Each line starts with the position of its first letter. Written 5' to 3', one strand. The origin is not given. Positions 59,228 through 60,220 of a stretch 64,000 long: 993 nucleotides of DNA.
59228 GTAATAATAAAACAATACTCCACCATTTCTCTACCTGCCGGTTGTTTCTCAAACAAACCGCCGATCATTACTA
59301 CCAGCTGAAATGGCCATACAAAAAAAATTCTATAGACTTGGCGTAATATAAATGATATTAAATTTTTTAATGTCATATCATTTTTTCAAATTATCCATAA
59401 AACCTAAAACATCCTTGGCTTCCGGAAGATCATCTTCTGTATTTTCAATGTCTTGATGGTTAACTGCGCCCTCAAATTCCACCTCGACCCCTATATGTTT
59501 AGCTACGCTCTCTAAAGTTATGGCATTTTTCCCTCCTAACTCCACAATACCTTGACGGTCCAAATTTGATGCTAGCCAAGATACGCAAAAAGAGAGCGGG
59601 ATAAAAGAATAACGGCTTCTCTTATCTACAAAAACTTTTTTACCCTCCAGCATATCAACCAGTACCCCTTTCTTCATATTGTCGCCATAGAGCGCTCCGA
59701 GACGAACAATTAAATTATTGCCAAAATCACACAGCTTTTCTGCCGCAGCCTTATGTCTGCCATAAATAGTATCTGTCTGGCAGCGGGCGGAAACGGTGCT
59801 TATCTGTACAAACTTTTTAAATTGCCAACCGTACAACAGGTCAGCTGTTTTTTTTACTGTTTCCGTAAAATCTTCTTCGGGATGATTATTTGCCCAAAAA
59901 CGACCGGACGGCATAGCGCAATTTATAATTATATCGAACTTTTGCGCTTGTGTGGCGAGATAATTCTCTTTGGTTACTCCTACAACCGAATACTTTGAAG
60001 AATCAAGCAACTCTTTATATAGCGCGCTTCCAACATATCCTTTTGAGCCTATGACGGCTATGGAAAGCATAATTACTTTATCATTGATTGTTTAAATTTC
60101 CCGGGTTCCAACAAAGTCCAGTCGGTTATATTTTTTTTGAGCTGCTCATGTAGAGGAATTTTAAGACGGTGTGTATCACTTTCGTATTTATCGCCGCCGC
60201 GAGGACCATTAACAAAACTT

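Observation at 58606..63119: Deoxy/branched-sugar module: GMD-like 4,6-dehydratase, three small cupins, a second TylCIII-like C-methyltransferase, an RmlD-like reductase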

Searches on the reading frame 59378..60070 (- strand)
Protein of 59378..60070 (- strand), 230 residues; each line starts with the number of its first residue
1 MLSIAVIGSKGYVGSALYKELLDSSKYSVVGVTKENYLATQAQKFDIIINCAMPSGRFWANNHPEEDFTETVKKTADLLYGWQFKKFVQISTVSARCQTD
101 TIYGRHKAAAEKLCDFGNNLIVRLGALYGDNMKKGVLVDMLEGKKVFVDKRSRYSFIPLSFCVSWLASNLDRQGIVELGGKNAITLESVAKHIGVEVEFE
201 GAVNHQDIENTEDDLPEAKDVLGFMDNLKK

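Call 4: search_protein_families(library=pfam, proteins=[window:59378-60070:-], max_evalue=0.01)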
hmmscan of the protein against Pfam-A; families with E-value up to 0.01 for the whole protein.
window:59378-60070:- (230 aa): 2 families
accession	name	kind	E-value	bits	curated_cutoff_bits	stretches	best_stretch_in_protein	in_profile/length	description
PF01370.27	Epimerase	-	2.1e-09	37.6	20.9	1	4-115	1-154/240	NAD dependent epimerase/dehydratase family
PF04321.23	RmlD_sub_bind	-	0.00046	19.8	27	0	4-63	3-70/287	RmlD substrate binding domain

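Call 5: search_protein_families(library=ncbifam, proteins=[window:59378-60070:-], max_evalue=0.1)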
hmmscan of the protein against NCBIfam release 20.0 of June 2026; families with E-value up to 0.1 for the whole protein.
window:59378-60070:- (230 aa): 3 families
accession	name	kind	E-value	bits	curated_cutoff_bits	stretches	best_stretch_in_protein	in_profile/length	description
TIGR01214.1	rmlD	equivalog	0.0078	15.3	224.05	0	4-43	2-40/285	dTDP-4-dehydrorhamnose reductase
NF047922.1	GDPFucSynFcl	equivalog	0.062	12.7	500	0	4-41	5-42/308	GDP-L-fucose synthase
NF001310.0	PRK00258.1-2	equivalog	0.096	11.8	221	0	36-92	178-233/279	shikimate dehydrogenase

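Call 13: search_solved_structures(query=window:59378-60070:-, max_evalue=1, show_alignments=2)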
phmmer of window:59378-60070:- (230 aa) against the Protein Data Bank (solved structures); distinct sequences matched with E-value up to 1: 7.
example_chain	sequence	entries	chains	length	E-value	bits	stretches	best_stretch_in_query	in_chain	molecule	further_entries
6zl6_A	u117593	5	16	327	0.74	12.4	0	3-33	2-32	Epimerase domain-containing protein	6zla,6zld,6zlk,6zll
6uh2_A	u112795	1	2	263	0.75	12.4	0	24-62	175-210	Short chain dehydrogenase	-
5xtb_J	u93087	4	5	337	0.8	12.3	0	43-129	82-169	NADH dehydrogenase [ubiquinone] 1 alpha subcomplex subunit 9, mitochondrial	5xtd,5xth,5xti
9ti4_J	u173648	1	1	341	0.82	12.3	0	43-129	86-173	NADH dehydrogenase [ubiquinone] 1 alpha subcomplex subunit 9, mitochondrial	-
1dbz_A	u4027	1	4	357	0.84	12.3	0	44-119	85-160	FRUCTOSE-1,6-BISPHOSPHATASE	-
6zlj_A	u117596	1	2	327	0.88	12.2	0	3-33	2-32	Epimerase domain-containing protein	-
9cwt_J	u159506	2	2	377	0.98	12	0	43-129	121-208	NADH dehydrogenase [ubiquinone] 1 alpha subcomplex subunit 9, mitochondrial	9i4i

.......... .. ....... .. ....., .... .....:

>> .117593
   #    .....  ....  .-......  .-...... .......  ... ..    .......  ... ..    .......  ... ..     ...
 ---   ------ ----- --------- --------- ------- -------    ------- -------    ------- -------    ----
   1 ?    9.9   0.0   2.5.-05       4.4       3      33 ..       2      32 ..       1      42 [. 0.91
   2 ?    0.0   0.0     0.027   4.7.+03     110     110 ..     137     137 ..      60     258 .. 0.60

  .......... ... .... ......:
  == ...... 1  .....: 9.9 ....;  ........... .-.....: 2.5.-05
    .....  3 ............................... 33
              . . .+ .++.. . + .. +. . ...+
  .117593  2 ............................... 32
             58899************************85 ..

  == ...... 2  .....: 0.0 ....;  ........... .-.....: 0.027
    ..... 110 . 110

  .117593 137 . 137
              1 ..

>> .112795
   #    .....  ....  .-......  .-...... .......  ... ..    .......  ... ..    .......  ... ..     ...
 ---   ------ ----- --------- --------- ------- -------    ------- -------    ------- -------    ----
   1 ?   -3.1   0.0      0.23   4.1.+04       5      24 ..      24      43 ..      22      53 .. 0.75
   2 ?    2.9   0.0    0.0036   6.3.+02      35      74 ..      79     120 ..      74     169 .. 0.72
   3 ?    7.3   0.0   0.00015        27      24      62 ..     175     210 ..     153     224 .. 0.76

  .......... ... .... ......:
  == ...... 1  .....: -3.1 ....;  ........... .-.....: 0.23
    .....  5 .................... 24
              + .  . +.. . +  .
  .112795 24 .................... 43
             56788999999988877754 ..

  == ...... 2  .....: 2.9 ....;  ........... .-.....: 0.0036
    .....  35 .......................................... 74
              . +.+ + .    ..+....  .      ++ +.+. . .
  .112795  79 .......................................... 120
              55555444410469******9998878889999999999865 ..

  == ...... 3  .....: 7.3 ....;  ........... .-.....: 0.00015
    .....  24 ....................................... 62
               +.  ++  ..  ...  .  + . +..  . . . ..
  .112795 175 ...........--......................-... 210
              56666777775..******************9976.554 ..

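Call 44: find_homologous_proteins(query=window:59378-60070:-, max_evalue=0.001)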
Query window:59378-60070:- (230 aa): 381 proteins with E <= 0.001 among 593 candidates; the best 120 are listed.
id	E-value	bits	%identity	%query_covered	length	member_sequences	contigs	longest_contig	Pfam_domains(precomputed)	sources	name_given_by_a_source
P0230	3.8e-139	479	93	100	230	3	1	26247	PF01370.28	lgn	-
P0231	1.1e-135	468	90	100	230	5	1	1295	PF01370.28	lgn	-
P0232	1.8e-121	422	81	99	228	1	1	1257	PF01370.28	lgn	-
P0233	6.8e-121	420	80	100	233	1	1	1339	PF01370.28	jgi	jgi:nucleoside-diphosphate-sugar epimerase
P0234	9.0e-120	416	78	100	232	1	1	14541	PF01370.28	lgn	-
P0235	2.0e-119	415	79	100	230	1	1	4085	PF04321.24,PF01370.28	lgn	-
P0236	2.5e-119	415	80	100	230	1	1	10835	PF01370.28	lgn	-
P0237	5.8e-119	413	79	100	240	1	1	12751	PF01370.28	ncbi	-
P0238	7.3e-119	413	79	100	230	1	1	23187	PF04321.24,PF01370.28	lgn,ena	-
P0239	7.4e-119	413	81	100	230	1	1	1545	PF01370.28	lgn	-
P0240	7.9e-119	413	79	99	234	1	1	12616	PF01370.28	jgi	jgi:nucleoside-diphosphate-sugar epimerase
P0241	1.4e-117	409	79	99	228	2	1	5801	PF01370.28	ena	-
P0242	5.1e-117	407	78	100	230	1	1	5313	PF01370.28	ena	-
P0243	1.7e-116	405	78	100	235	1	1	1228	PF01370.28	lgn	-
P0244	6.7e-116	403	78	100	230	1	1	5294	PF01370.28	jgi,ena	jgi:nucleoside-diphosphate-sugar epimerase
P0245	1.1e-115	403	76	100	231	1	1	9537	PF05368.20,PF01370.28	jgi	jgi:nucleoside-diphosphate-sugar epimerase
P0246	1.2e-115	403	79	98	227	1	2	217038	PF01370.28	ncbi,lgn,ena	-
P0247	2.2e-115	402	78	100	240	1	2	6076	PF01370.28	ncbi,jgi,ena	-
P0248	5.0e-115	401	76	100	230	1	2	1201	PF04321.24,PF01370.28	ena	-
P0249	7.6e-115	400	77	100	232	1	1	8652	PF01370.28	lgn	-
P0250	3.0e-114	398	76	100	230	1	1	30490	PF01370.28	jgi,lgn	jgi:nucleoside-diphosphate-sugar epimerase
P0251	7.0e-114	397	76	100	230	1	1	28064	PF01370.28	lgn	-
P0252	1.7e-113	396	73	100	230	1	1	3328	PF01370.28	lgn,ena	-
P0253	2.5e-113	395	76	100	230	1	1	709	PF01370.28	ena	-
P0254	5.3e-112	391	73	100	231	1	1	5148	PF01370.28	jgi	jgi:dTDP-4-dehydrorhamnose reductase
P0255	6.3e-112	390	76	100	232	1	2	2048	PF01370.28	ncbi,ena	-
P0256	1.4e-111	389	74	100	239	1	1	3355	PF01370.28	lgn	-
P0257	4.0e-111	388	74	100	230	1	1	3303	PF01370.28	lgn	-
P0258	1.5e-110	386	74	100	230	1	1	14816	PF01370.28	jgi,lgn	-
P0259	2.5e-110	385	73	98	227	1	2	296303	PF01370.28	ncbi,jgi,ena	-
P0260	3.0e-110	385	74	100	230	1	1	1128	PF01370.28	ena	-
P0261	7.2e-110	384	76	100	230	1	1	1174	PF01370.28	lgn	-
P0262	9.0e-110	383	76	97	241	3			PF01370.28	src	-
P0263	3.0e-109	382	75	100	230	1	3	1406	PF01370.28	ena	-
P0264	2.0e-108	379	73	100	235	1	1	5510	PF01370.28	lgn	-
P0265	5.3e-108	378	70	98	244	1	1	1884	PF01370.28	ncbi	-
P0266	1.0e-107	377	71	99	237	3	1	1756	PF01370.28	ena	-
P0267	8.5e-107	374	70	98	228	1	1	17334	PF01370.28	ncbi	-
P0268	1.8e-106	373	72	100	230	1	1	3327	PF04321.24,PF01370.28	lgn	-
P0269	3.1e-106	372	71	100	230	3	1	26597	PF01370.28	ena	-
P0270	6.0e-106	371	72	100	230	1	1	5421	PF01370.28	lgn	-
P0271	6.5e-106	371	71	100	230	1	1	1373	PF01370.28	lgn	-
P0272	1.5e-105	370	71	100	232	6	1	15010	PF01370.28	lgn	-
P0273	2.0e-105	369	71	99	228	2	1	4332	PF01370.28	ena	-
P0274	3.8e-105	368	74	100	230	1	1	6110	PF01370.28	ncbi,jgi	-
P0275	4.4e-105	368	69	98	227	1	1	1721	PF01370.28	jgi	jgi:nucleoside-diphosphate-sugar epimerase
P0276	9.3e-105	367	70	99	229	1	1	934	PF01370.28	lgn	-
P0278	3.7e-104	365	71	100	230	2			PF01370.28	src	-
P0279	5.3e-104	365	73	98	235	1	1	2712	PF04321.24,PF01370.28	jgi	jgi:dTDP-4-dehydrorhamnose reductase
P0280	2.1e-103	363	69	99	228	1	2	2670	PF01370.28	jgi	jgi:nucleoside-diphosphate-sugar epimerase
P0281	5.1e-103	361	71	100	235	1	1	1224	PF01370.28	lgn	-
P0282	2.0e-102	359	67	99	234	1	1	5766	PF01370.28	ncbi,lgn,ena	-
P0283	3.0e-101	356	68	100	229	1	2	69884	PF01370.28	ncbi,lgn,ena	-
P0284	9.1e-101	354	69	100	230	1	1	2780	PF01370.28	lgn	-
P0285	6.4e-100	351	66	100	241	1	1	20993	PF01370.28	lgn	-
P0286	1.8e-99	350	67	100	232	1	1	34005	PF01370.28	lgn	-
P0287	1.9e-99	350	65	100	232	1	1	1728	PF01370.28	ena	-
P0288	2.2e-99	349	65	98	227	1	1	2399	PF01370.28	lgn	-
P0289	8.6e-99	347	69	98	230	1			PF01370.28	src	-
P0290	9.9e-99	347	65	100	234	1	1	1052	PF01370.28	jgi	jgi:nucleoside-diphosphate-sugar epimerase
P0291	1.8e-98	346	66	100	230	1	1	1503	PF01370.28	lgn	-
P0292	1.9e-98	346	67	100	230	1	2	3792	PF01370.28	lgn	-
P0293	2.5e-98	346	66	100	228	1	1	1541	PF01370.28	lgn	-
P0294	8.0e-98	344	66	100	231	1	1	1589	PF01370.28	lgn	-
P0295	8.7e-98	344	67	99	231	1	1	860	PF01370.28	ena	-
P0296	1.7e-97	343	68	97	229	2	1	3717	PF01370.28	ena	-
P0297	2.1e-97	343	66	100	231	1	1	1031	PF01370.28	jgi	jgi:nucleoside-diphosphate-sugar epimerase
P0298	2.9e-97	342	67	99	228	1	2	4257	PF01370.28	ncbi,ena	-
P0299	6.4e-97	341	67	98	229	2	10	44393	PF01370.28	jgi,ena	-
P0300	8.6e-97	341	68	98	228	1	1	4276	PF01370.28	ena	-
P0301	9.4e-97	341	66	100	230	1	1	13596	PF01370.28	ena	-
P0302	1.3e-96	340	65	100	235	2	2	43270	PF01370.28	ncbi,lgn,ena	-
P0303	1.3e-96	340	65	99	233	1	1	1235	PF01370.28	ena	-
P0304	1.6e-96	340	63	100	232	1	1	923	PF01370.28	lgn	-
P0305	3.0e-96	339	65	100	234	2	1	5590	PF01370.28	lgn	-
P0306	6.3e-96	338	65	100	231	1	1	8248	PF01370.28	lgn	-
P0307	8.5e-96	338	66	98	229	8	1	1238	PF01370.28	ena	-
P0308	8.9e-96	338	65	100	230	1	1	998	PF01370.28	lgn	-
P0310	5.7e-95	335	66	100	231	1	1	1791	PF01370.28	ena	-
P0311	5.9e-95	335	67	100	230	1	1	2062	PF01370.28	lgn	-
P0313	1.3e-94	334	65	98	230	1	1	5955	PF01370.28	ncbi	-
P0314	2.0e-94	333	65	100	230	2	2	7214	PF01370.28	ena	-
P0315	2.1e-94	333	63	100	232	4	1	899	PF01370.28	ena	-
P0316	2.9e-94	333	62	100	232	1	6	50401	PF01370.28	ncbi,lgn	-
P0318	6.0e-94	332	66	100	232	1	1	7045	PF01370.28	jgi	jgi:nucleoside-diphosphate-sugar epimerase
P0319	7.6e-94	331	63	100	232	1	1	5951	PF01370.28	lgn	-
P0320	7.8e-94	331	63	100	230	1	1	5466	PF01370.28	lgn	-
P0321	1.2e-93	331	64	98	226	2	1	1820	PF01370.28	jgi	jgi:nucleoside-diphosphate-sugar epimerase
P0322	1.2e-93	331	65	100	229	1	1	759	PF01370.28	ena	-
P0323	1.6e-93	330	62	100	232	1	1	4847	PF01370.28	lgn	-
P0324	2.4e-93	330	65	100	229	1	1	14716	PF01370.28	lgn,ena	-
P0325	2.8e-93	329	63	99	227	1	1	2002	PF01370.28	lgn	-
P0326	3.2e-93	329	65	100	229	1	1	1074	PF01370.28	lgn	-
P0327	4.4e-93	329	61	100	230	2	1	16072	PF01370.28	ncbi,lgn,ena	-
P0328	4.9e-93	329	63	97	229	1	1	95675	PF01370.28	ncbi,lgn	-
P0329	5.2e-93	329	64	100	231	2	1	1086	PF01370.28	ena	-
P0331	9.7e-93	328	63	100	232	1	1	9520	PF01370.28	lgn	-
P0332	1.3e-92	327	61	100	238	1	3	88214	PF01370.28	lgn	-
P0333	4.1e-92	326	64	100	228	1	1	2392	PF04321.24,PF01370.28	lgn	-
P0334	5.2e-92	325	75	83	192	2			PF01370.28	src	-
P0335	5.2e-92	325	62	99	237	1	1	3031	PF01370.28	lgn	-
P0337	5.9e-92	325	62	93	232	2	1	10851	PF01370.28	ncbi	-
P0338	7.5e-92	325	63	100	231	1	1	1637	PF01370.28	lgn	-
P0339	7.5e-92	325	62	100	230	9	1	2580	PF04321.24,PF01370.28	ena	-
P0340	1.4e-91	324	60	100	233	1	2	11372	PF01370.28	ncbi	-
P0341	2.7e-91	323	63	99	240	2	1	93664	PF04321.24,PF01370.28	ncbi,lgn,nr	ncbi:MAG: NAD(P)-dependent oxidoreductase [Candidatus Uhrbacteria bacterium]|nr:NAD(P)-dependent oxi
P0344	6.4e-91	322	63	99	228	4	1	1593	PF04321.24,PF01370.28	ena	-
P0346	7.0e-91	322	61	100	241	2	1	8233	PF01370.28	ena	-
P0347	7.2e-91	322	62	100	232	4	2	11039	PF01370.28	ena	-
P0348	1.8e-90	320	60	100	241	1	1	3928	PF01370.28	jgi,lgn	jgi:nucleoside-diphosphate-sugar epimerase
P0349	2.4e-90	320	59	100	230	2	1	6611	PF04321.24,PF01370.28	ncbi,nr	ncbi:NAD(P)-dependent oxidoreductase [Candidatus Uhrbacteria bacterium]|nr:NAD(P)-dependent oxidored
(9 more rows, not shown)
